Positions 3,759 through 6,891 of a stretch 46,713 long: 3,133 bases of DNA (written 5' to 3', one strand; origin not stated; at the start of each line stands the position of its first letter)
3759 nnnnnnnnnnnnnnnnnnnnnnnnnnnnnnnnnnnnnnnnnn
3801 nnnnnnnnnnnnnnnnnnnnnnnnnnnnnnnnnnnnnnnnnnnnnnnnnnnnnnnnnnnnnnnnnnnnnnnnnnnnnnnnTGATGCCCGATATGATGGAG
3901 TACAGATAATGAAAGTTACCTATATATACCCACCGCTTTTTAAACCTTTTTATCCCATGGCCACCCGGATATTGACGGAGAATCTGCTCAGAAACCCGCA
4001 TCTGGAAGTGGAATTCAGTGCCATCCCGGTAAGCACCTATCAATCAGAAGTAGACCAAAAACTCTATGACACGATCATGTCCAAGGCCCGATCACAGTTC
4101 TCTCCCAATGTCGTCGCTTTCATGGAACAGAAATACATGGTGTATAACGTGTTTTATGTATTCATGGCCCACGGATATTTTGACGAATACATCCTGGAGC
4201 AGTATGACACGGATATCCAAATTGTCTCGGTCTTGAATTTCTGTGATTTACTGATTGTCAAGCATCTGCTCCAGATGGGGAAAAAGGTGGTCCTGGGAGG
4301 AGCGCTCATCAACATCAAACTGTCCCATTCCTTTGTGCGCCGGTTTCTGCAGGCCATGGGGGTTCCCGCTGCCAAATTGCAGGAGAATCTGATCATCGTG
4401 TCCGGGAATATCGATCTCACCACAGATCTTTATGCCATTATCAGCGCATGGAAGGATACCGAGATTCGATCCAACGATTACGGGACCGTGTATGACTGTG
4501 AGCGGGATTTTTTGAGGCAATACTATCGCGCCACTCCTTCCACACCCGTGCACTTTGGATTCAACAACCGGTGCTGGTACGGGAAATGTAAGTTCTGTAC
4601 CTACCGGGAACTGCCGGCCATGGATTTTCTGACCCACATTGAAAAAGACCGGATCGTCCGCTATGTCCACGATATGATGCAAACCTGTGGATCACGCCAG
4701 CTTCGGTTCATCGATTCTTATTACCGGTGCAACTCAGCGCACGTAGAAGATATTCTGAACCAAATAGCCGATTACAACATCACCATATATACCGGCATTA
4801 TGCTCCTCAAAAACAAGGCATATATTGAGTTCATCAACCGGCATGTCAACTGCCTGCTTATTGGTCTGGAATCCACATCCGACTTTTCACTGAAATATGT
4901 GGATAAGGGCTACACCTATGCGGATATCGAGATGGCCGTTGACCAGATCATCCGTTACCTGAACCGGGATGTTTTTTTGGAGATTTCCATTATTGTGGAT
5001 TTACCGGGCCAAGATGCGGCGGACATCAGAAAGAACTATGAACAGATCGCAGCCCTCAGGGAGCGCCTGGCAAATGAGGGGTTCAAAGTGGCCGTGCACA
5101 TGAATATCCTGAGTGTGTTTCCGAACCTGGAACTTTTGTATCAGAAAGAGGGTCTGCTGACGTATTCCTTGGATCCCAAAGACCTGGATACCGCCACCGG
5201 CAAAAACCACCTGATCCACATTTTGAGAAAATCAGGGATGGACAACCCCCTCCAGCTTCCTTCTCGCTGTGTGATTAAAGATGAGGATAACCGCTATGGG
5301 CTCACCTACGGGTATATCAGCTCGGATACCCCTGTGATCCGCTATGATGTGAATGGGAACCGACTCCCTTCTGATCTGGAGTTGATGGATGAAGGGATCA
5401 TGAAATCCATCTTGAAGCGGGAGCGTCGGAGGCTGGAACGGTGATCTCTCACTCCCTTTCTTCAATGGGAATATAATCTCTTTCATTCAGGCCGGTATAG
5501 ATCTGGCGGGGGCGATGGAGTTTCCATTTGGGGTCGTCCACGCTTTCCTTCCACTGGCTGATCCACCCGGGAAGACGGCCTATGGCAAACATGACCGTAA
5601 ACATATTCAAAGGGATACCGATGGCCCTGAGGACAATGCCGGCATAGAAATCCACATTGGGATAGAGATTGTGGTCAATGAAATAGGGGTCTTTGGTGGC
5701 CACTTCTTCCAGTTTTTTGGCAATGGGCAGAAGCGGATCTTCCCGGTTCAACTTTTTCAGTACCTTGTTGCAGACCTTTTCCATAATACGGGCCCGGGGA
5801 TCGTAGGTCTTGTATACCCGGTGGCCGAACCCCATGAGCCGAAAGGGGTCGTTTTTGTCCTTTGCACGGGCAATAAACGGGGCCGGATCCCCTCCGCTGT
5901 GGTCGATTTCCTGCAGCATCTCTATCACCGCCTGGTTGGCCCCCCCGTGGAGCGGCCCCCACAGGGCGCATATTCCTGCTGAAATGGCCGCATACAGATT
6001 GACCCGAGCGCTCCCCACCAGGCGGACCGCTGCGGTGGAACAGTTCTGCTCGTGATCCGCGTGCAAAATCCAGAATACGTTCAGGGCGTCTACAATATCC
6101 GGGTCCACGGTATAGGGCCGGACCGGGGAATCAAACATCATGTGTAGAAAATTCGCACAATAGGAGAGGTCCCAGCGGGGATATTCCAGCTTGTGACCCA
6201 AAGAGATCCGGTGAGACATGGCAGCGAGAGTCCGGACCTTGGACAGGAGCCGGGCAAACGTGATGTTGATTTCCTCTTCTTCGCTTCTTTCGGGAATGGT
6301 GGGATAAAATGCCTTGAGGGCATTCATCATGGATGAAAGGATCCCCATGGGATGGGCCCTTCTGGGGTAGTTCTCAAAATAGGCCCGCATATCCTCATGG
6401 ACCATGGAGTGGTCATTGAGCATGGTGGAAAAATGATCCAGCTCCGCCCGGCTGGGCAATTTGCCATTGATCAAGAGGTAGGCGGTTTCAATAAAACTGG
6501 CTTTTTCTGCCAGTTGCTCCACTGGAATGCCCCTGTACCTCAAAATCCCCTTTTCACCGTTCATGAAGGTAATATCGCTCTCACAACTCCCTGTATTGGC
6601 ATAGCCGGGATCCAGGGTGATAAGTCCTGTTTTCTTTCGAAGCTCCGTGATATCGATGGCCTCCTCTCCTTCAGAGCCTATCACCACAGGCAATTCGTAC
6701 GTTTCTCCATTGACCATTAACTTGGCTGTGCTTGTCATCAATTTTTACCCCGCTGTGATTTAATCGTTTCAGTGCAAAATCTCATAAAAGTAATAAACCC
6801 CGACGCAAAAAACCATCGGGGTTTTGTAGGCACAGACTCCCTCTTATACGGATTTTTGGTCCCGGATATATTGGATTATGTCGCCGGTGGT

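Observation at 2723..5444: Orphan two-gene cassette: QueC-like PP-loop protein with a novel N-domain plus a radical-SAM-like enzyme with a CX4CX2C triad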

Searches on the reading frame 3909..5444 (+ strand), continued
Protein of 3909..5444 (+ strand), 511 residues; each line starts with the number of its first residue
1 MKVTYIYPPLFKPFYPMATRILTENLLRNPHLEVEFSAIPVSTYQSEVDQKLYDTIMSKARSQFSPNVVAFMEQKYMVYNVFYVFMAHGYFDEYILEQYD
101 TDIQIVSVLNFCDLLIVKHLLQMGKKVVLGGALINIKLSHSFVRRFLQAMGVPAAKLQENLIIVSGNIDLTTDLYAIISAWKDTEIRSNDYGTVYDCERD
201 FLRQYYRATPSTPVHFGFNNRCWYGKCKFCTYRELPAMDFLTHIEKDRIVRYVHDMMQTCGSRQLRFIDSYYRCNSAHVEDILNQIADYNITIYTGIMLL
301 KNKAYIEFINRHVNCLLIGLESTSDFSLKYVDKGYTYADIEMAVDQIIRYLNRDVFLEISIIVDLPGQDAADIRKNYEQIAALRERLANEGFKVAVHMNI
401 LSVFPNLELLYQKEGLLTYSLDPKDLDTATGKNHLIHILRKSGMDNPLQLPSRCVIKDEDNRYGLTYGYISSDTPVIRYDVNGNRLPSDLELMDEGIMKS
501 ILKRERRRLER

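Call 52: fold_search(model_id=the predicted structure, library=pdb)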
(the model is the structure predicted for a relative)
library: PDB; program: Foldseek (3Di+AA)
matches with E <= 10: 1459; with E <= 0.001: 42
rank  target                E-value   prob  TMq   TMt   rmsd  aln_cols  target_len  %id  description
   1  9ccb                  3.3e-11  1.00  0.49  0.59   4.8       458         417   13  X-ray crystal structure of methyl-coenzyme M reductase glutamine methylase (MgmA) from Methanothermobacter marburgensis  (released 2025-01-01)
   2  7mjx_A                5.1e-10  1.00  0.41  0.46   7.3       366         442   13  MiaB in the complex with 5'-deoxyadenosine, methionine and RNA (released 2021-09-15)
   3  7mjw_A                1.4e-09  1.00  0.41  0.47   8.2       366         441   14  Methylated MiaB in the complex with 5'-deoxyadenosine, methionine and RNA (released 2021-09-15)
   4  7mjz                  3.3e-09  1.00  0.41  0.46   7.3       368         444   14  The structure of MiaB with pentasulfide bridge (released 2021-09-15)
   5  6wte_B                3.9e-09  1.00  0.41  0.40   9.8       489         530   12  Structure of radical S-adenosylmethionine methyltransferase, TsrM, from Kitasatospora setae with cobalamin and [4Fe-4S (released 2020-12-23)
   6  9a6d_A                6.0e-09  1.00  0.42  0.47   7.5       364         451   13  Integrative model of MTAB-YVFG by crosslinking MS and deep learning (released 2024-09-18)
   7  6wtf_A                7.1e-09  1.00  0.44  0.42  10.9       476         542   13  Structure of radical S-adenosylmethionine methyltransferase, TsrM, from Kitasatospora setae with tryptophan substrate  (released 2020-12-23)
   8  5ul4                  7.5e-09  1.00  0.46  0.34   9.4       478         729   12  Structure of Cobalamin-dependent S-adenosylmethionine radical enzyme OxsB with aqua-cobalamin and S-adenosylmethionine b (released 2017-04-19)
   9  7mjv_A                1.9e-08  1.00  0.41  0.46   8.3       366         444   14  MiaB in the complex with s-adenosylmethionine and RNA (released 2021-09-15)
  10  4jc0_A                2.0e-08  1.00  0.38  0.45   5.5       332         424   15  Crystal structure of Thermotoga maritima holo RimO in complex with pentasulfide, Northeast Structural Genomics Consort (released 2013-04-10)
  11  7mjy_A                2.0e-08  1.00  0.40  0.44   8.5       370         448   14  MiaB in the complex with s-adenosyl-L-homocysteine and RNA (released 2021-09-15)
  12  5ul2                  2.1e-08  1.00  0.48  0.35   8.6       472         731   13  Structure of Apo, SeMet-labeled Cobalamin-dependent S-adenosylmethionine radical enzyme OxsB (released 2017-04-19)
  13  6wtf_B                2.1e-08  1.00  0.43  0.41  11.0       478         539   12  Structure of radical S-adenosylmethionine methyltransferase, TsrM, from Kitasatospora setae with tryptophan substrate  (released 2020-12-23)
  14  5ul3                  2.3e-08  1.00  0.45  0.33   9.5       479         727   11  Structure of Cobalamin-dependent S-adenosylmethionine radical enzyme OxsB with aqua-cobalamin bound (released 2017-04-19)
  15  4jc0_B                3.0e-08  1.00  0.39  0.46   5.3       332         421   15  Crystal structure of Thermotoga maritima holo RimO in complex with pentasulfide, Northeast Structural Genomics Consort (released 2013-04-10)
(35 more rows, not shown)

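Call 61: search_protein_families(library=padloc, proteins=[window:3909-5444:+], max_evalue=1)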
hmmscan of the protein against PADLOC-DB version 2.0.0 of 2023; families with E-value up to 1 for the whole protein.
window:3909-5444:+ (511 aa): 1 family
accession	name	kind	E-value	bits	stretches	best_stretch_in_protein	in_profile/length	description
PDLC04689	PDC-M51A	-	1.6e-06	25.2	1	198-371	169-340/420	-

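Call 62: find_encoding_contigs(protein=P0212, flank=8000, max_places=2)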
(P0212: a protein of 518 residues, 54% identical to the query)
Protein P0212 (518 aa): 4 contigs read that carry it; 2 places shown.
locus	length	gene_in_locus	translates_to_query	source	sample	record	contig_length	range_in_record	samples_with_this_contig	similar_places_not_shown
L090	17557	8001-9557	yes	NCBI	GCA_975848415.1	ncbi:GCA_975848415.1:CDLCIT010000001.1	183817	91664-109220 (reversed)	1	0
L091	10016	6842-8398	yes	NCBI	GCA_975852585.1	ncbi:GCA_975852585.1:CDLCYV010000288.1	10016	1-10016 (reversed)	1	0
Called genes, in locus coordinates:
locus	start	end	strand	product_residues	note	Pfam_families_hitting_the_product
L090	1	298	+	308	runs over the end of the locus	PF00226:DnaJ (weak)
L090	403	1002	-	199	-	PF04246:RseC_MucC, PF04945:YHS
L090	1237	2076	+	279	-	PF12706:Lactamase_B_2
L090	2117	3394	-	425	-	PF07690:MFS_1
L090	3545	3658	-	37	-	-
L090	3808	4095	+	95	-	-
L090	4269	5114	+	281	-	PF06314:ADC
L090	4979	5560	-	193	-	-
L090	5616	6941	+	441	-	PF01546:Peptidase_M20, PF07687:M20_dimer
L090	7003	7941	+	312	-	PF02558:ApbA, PF08546:ApbA_C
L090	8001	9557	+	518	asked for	-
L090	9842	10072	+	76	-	-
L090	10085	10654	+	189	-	-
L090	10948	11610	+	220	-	PF01966:HD (weak)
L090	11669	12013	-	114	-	-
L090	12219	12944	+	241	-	PF14014:DUF4230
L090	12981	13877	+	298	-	PF01545:Cation_efflux, PF16916:ZT_dimer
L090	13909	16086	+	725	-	PF04879:Molybdop_Fe4S4, PF00384:Molybdopterin, PF01568:Molydop_binding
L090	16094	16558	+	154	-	-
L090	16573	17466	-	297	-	PF07998:Peptidase_M54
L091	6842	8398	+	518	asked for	-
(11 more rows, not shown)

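Call 63: find_encoding_contigs(protein=P0223, flank=8000, max_places=2)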
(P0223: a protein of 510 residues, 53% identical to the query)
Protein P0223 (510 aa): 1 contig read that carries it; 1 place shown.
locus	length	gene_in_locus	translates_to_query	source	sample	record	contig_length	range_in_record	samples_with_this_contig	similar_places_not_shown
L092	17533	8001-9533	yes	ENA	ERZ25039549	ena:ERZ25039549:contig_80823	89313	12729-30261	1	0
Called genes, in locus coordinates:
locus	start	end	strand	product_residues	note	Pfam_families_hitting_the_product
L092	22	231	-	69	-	-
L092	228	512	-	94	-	-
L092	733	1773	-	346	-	PF08241:Methyltransf_11, PF13649:Methyltransf_25 (weak), PF13847:Methyltransf_31 (weak)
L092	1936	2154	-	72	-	PF24696:UGSC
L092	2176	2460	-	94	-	PF24696:UGSC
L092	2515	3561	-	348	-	-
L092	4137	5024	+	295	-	PF10503:Esterase_PHB (weak), PF20434:BD-FAE (faint), PF02230:Abhydrolase_2 (weak), PF00326:Peptidase_S9 (weak)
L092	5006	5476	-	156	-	PF01243:PNPOx_N, PF16242:Pyrid_ox_like (weak)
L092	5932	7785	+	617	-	PF00037:Fer4 (faint), PF12797:Fer4_2 (faint), PF13183:Fer4_8 (weak), PF13237:Fer4_10, PF12838:Fer4_7 (weak), PF13187:Fer4_9, PF13484:Fer4_16 (faint), PF13534:Fer4_17 (weak), +1 more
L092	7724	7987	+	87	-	PF02754:CCG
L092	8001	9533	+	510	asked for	PF04055:Radical_SAM (weak)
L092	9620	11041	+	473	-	PF00033:Cytochrome_B, PF13631:Cytochrom_B_N_2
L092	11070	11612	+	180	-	PF00355:Rieske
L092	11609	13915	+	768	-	PF09699:Paired_CXXCH_1 (faint), PF14522:Cytochrome_C7 (faint), PF13435:Cytochrome_C554 (faint), PF07721:TPR_4 (faint), PF23914:TPR_CcmH_CycH (weak), PF00515:TPR_1 (weak), PF00515:TPR_1 (weak), PF07719:TPR_2 (weak), +12 more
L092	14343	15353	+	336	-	PF20973:VUPS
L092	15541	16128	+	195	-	PF00582:Usp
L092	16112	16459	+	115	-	PF00582:Usp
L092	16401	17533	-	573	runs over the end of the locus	PF00890:FAD_binding_2 (weak), PF01266:DAO, PF12831:FAD_oxidored, PF13450:NAD_binding_8 (weak), PF16901:DAO_C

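Call 64: list_cluster_members(proteins=[P0212, P0217, P0218, P0224, P0211, P0161, P0055, P0007, P0001, P0121])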
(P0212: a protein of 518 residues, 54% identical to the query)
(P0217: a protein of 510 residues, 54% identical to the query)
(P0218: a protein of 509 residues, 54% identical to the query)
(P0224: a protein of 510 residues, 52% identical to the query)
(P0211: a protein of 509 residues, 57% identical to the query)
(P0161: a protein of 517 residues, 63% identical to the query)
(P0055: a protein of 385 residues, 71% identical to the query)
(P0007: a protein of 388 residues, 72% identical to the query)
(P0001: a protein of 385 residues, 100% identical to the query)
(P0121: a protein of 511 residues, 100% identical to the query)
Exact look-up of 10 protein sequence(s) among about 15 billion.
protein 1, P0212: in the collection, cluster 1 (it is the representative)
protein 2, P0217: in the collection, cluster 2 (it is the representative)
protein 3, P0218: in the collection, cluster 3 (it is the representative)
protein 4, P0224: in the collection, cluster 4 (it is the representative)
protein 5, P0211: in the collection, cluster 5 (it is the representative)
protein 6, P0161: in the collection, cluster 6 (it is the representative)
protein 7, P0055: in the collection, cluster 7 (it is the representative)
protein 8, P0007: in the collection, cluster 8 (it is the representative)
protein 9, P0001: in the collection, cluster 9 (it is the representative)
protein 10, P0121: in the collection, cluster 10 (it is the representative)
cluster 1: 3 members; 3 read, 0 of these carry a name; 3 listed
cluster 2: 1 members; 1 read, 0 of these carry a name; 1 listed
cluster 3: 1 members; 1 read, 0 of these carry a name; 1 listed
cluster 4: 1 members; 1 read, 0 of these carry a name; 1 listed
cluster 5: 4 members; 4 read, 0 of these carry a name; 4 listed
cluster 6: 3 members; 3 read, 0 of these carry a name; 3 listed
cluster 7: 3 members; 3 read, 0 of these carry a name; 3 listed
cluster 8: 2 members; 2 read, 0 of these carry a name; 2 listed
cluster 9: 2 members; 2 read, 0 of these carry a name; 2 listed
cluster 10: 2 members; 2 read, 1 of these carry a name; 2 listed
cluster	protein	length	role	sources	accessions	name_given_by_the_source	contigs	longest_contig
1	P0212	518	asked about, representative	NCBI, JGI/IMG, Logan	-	-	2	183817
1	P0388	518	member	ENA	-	-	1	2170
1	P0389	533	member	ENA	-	-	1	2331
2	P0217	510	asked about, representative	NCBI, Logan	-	-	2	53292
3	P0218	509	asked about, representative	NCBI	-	-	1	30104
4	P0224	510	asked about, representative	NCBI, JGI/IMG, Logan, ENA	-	-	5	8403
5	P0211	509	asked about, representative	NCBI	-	-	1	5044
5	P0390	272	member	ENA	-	-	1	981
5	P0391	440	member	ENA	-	-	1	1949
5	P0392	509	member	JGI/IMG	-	-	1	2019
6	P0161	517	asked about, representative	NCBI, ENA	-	-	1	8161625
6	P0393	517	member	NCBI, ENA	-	-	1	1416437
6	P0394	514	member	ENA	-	-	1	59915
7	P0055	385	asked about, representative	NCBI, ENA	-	-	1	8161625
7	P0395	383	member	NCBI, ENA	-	-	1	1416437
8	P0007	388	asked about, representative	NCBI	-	-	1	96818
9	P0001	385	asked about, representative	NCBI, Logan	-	-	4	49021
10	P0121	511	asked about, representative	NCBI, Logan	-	-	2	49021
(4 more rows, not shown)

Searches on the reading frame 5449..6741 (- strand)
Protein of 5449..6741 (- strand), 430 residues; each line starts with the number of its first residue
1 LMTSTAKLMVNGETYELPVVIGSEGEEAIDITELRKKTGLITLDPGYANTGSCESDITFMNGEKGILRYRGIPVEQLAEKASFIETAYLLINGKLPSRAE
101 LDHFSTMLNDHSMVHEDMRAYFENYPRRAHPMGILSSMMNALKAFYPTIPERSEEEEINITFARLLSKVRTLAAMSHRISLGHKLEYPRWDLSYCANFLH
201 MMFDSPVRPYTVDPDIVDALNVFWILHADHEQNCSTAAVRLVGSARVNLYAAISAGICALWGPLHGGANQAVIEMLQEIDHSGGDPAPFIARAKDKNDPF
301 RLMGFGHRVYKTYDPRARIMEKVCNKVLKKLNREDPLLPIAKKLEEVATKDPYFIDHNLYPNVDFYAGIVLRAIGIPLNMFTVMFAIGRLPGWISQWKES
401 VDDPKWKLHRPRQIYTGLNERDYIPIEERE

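Call 84: search_protein_families(library=ncbifam, proteins=[window:5449-6741:-], max_evalue=0.001)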
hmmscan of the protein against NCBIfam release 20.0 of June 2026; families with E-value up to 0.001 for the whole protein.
window:5449-6741:- (430 aa): 21 families
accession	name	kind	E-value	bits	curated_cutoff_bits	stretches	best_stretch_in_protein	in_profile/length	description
NF004126.0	PRK05614.1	equivalog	1.7e-183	609.9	505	1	4-429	4-430/430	citrate synthase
TIGR01798.1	cit_synth_I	equivalog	1.2e-163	544.6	485.15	1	14-423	3-412/412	citrate synthase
NF010639.0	PRK14036.1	equivalog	6.5e-101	337.7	502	1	42-429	5-378/379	citrate synthase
TIGR01800.1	cit_synth_II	subfamily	4.9e-95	318.4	421.3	1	52-429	8-368/368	2-methylcitrate synthase/citrate synthase II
NF041157.1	Cit_synThplmales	equivalog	2.1e-90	303.6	590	1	50-429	11-376/377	citrate synthase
NF010640.0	PRK14037.1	subfamily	2.2e-81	273.7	504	1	55-429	16-377/377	citrate synthase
NF041301.1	Cit_synth_Halo_CitZ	equivalog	2.4e-80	270.4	550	1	52-429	14-379/379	citrate synthase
NF010638.0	PRK14035.1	equivalog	2e-76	257.2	572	1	49-429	10-372/372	citrate synthase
NF010637.0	PRK14034.1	equivalog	1.1e-74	251.7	594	1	66-429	24-371/372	citrate synthase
NF010636.0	PRK14033.1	equivalog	2.1e-69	234.1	479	1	55-423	21-372/376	bifunctional 2-methylcitrate synthase/citrate synthase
NF009006.1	PRK12351.1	equivalog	8.6e-64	215.3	550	1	67-429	30-376/376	bifunctional 2-methylcitrate synthase/citrate synthase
NF009005.0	PRK12350.1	subfamily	9.9e-62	209.2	332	1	46-422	7-354/366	citrate synthase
NF009004.0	PRK12349.1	equivalog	1.2e-59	202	508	1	44-418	8-366/372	citrate synthase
NF010635.0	PRK14032.1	subfamily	6.5e-49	166.7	426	1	63-429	65-448/448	citrate synthase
NF007128.0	PRK09569.1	subfamily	2.3e-44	151.7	344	1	49-418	44-426/437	citrate (Si)-synthase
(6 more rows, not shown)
